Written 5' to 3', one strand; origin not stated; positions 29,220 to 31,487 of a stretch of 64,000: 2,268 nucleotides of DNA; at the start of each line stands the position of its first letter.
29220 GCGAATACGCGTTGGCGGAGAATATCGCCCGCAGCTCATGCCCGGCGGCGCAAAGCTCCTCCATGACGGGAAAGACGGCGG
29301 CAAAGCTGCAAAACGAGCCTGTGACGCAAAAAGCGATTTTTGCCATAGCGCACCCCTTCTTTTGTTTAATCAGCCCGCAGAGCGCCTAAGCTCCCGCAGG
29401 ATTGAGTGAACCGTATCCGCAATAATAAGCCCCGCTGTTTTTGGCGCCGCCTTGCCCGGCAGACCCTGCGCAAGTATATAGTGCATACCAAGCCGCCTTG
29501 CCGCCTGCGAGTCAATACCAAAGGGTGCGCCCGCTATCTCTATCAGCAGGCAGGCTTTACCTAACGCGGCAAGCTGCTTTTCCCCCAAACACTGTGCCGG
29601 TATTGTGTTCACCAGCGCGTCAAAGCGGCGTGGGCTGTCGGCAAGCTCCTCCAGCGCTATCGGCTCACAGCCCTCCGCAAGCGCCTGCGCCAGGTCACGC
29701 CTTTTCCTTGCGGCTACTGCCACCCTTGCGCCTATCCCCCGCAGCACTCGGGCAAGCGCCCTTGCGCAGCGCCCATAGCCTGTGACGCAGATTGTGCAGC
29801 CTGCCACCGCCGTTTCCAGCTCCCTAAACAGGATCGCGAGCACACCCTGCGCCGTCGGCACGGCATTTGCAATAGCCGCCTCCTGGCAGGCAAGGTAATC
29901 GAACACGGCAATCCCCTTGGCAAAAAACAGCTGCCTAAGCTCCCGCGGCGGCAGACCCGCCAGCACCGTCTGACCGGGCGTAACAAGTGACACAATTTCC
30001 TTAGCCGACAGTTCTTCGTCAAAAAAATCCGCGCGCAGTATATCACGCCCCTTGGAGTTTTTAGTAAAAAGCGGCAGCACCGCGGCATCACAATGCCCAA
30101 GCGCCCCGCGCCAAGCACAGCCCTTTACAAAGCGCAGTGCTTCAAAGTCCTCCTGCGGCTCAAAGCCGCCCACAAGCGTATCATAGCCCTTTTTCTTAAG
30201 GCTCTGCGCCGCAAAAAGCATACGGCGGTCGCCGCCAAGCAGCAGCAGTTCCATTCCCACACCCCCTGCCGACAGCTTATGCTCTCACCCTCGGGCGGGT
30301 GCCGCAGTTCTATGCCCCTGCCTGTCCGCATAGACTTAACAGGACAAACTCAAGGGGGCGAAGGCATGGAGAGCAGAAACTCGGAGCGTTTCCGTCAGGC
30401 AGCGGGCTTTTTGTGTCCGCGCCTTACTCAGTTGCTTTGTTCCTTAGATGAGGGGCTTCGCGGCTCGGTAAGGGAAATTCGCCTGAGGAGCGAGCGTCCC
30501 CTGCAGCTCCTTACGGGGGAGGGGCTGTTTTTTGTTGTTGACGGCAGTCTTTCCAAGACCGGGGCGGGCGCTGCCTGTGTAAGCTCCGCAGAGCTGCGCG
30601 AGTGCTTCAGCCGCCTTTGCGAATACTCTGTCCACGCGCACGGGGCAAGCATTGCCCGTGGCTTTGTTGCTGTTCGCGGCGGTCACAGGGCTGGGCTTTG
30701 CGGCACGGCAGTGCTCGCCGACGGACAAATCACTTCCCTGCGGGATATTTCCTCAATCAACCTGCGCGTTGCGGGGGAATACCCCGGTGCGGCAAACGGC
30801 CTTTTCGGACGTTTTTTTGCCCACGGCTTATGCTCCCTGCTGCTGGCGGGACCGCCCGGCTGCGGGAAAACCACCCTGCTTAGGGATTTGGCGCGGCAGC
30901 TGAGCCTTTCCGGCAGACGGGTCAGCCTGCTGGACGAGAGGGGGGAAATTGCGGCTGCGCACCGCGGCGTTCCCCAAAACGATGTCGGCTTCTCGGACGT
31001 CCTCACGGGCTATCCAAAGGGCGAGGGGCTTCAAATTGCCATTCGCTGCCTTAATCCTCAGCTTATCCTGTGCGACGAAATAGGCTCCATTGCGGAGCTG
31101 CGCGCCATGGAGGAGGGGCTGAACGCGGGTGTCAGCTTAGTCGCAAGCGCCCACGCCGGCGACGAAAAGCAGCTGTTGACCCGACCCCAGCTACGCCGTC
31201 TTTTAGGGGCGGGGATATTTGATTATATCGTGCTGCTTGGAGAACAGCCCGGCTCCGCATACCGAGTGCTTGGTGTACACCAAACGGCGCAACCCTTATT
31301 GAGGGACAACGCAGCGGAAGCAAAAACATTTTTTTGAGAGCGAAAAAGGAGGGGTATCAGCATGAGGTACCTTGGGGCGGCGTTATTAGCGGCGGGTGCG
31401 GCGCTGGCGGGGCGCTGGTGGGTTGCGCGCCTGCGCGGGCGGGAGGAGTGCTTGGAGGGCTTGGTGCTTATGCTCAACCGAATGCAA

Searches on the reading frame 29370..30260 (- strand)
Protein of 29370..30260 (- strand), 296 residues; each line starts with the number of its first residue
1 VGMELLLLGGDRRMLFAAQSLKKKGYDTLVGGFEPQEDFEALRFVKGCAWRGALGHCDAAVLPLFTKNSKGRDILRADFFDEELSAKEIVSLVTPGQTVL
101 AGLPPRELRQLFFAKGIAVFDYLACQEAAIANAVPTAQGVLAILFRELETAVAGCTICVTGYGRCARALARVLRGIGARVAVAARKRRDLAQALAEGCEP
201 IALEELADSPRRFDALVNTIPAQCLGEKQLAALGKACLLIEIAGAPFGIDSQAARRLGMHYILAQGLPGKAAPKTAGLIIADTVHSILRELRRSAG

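Call 5: search_protein_families(library=pfam, proteins=[window:29370-30260:-], max_evalue=0.01)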
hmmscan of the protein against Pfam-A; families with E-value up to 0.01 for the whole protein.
window:29370-30260:- (296 aa): 4 families
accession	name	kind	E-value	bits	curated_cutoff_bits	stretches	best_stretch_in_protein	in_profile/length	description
PF16924.11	DpaA_N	-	4.5e-16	59.5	29.2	1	5-123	2-116/116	Dipicolinate synthase subunit A N-terminal domain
PF02826.25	2-Hacid_dh_C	-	3.6e-07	30.2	25.1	1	149-243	31-127/178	D-isomer specific 2-hydroxyacid dehydrogenase, NAD binding domain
PF00670.27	AdoHcyase_NAD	-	3.7e-05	24.3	27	1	144-244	13-111/162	S-adenosyl-L-homocysteine hydrolase, NAD binding domain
PF07991.19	KARI_N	-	0.00017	21.6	20.6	1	153-209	3-60/165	Acetohydroxy acid isomeroreductase, NADPH-binding domain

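Call 6: search_protein_families(library=ncbifam, proteins=[window:29370-30260:-], max_evalue=0.01)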
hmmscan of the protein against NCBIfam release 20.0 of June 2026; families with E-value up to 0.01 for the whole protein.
window:29370-30260:- (296 aa): 12 families
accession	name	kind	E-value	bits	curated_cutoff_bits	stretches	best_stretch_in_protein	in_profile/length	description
NF006162.0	PRK08306.1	equivalog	8.5e-63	212.4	261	1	2-292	4-292/297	dipicolinate synthase subunit DpsA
TIGR02853.1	spore_dpaA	equivalog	3.7e-53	180.6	319.65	1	3-289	2-286/287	dipicolinic acid synthetase subunit A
NF004005.0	PRK05476.2-3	equivalog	5.1e-09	35.4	275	1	131-208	185-262/418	adenosylhomocysteinase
TIGR00936.1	ahcY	equivalog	2e-07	30.1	497.6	1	131-209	182-260/416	adenosylhomocysteinase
NF005464.0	PRK07060.1-1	equivalog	8e-05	22.5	465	1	156-209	11-66/248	short chain dehydrogenase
NF006070.0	PRK08213.1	subfamily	0.00037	20.1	279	1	152-252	10-106/259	gluconate 5-dehydrogenase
NF004017.0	PRK05479.1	equivalog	0.00037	19.3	336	1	151-208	14-72/337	ketol-acid reductoisomerase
TIGR00507.1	aroE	equivalog_domain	0.00046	19.4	200.2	1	138-229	102-195/270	shikimate dehydrogenase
NF004008.0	PRK05476.3-1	equivalog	0.00055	19.1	440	1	131-197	130-195/326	adenosylhomocysteinase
NF001316.0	PRK00258.2-5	equivalog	0.0013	18.1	247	1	156-223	115-180/263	shikimate dehydrogenase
NF009714.1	PRK13243.1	equivalog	0.0023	17.3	455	1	150-244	146-241/332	glyoxylate reductase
TIGR03911.1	pyrrolys_PylD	equivalog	0.0023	17.1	150.05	1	144-262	135-250/266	3-methylornithyl-N6-L-lysine dehydrogenase PylD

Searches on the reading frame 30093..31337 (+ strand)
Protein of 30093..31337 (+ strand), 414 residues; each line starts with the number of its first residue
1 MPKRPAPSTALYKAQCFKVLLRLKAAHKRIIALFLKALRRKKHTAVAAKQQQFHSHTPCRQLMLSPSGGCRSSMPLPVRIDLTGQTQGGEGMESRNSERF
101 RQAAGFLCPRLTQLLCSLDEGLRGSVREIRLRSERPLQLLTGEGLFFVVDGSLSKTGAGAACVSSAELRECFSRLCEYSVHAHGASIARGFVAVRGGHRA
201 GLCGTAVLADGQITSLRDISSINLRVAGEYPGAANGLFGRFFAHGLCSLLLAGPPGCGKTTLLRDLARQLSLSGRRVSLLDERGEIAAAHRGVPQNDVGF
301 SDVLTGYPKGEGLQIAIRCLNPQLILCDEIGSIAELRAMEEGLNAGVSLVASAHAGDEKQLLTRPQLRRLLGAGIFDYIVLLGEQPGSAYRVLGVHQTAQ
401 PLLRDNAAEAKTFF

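Call 5: search_protein_families(library=pfam, proteins=[window:30093-31337:+], max_evalue=0.01)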
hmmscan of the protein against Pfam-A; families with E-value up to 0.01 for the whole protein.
window:30093-31337:+ (414 aa): 19 families
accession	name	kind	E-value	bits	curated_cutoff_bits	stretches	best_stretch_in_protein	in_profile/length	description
PF19568.5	Spore_III_AA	-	1.5e-56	192.1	27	1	124-395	27-298/306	Sporulation stage III, protein AA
PF00004.35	AAA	-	1.5e-06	29.1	21.2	1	249-337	1-73/131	ATPase family associated with various cellular activities (AAA)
PF13191.12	AAA_16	-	7.6e-06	27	32.6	1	237-277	15-55/167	AAA ATPase domain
PF13238.12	AAA_18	-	0.00036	21.4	29.4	1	250-280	2-32/128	AAA domain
PF03266.21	NTPase_1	-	0.00052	20.3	23.9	0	249-277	2-30/168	NTPase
PF03215.21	Rad17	-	0.00057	20.3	23.8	1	249-273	48-72/186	Rad17 P-loop domain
PF05729.18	NACHT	-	0.00073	19.8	26.7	0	250-270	4-24/167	NACHT domain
PF13521.12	AAA_28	-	0.00077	20.2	27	1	250-292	3-40/164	AAA domain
PF13401.12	AAA_22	-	0.00089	20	27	1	249-272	8-31/130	AAA domain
PF13481.12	AAA_25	-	0.00091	19.3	27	1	249-278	36-64/195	AAA domain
PF07728.20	AAA_5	-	0.00096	19.6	22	1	249-274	2-25/139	AAA domain (dynein-related subfamily)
PF05496.18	RuvB_N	-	0.00099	19.3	27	1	248-302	35-91/159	Holliday junction DNA helicase RuvB P-loop domain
PF00437.27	T2SSE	-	0.0015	17.7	24.9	1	238-364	134-254/370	Type II/IV secretion system protein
PF01443.25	Viral_helicase1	-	0.0019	18.5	21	1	251-283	3-35/228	Viral superfamily 1 RNA helicase core domain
PF13604.12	AAA_30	-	0.0022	18.2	27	1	249-288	21-60/191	AAA domain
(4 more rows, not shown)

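Call 6: search_protein_families(library=ncbifam, proteins=[window:30093-31337:+], max_evalue=0.01)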
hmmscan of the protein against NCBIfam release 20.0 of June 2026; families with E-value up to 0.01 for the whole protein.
window:30093-31337:+ (414 aa): 9 families
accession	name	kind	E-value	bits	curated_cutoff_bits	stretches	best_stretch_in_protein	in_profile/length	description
TIGR02858.1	spore_III_AA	equivalog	1e-67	228.3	281.3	1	128-387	2-262/272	stage III sporulation protein AA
TIGR00602.1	rad24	subfamily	0.00053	18.6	482.55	1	249-273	113-137/640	checkpoint protein rad24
NF042959.1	IteA_antiphage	equivalog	0.001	18.3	510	1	248-272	127-151/367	anti-phage ATPase IteA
NF003229.0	PRK04195.1-5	equivalog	0.0027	16.5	280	1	248-272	46-70/413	replication factor C large subunit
TIGR00635.1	ruvB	equivalog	0.0033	16.5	299.05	1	249-302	33-88/305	Holliday junction branch migration DNA helicase RuvB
NF003230.0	PRK04195.1-6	equivalog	0.0049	15.6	441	1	249-269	42-62/494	replication factor C large subunit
NF000868.0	PRK00080.1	equivalog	0.0058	15.6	282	1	249-302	54-109/330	Holliday junction branch migration DNA helicase RuvB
NF010248.0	PRK13695.1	equivalog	0.0059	16.3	156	0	249-277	6-34/180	NTPase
NF041000.1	ATPase_ComGA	equivalog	0.0079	15.2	300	0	249-364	131-241/267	competence type IV pilus ATPase ComGA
